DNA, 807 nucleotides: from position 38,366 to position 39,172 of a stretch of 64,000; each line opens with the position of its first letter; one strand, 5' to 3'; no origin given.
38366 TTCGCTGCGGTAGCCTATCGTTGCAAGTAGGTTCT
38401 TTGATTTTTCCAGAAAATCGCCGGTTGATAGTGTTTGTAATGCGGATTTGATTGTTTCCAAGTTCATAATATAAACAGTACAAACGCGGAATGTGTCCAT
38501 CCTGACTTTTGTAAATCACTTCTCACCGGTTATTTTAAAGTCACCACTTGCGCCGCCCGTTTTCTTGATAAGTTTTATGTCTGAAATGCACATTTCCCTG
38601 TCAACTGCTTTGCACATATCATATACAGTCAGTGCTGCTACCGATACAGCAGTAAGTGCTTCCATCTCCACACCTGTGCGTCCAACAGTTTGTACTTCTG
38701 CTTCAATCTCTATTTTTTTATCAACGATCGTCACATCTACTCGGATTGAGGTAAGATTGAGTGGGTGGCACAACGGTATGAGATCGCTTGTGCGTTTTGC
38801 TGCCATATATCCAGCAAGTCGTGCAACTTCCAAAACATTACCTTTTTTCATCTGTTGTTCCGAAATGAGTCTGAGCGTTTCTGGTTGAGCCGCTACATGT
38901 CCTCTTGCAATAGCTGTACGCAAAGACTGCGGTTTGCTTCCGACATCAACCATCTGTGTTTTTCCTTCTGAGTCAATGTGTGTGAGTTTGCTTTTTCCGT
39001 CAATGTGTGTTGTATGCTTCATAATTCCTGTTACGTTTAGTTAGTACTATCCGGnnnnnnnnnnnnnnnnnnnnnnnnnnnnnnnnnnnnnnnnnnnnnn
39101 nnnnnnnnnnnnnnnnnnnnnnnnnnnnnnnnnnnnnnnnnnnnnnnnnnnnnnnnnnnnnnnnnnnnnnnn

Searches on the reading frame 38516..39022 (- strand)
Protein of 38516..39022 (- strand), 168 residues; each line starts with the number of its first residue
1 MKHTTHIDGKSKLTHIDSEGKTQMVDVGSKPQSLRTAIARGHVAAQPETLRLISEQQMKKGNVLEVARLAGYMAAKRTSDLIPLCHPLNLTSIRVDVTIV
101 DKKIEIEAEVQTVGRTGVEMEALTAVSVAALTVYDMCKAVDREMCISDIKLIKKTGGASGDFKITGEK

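Call 67: search_protein_families(library=pfam, proteins=[window:38516-39022:-], max_evalue=0.0001)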
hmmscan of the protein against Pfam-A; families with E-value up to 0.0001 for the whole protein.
window:38516-39022:- (168 aa): 1 family
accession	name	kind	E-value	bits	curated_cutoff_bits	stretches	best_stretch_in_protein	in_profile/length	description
PF01967.27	MoaC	-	9.7e-58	194.4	27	1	24-157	1-136/136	MoaC family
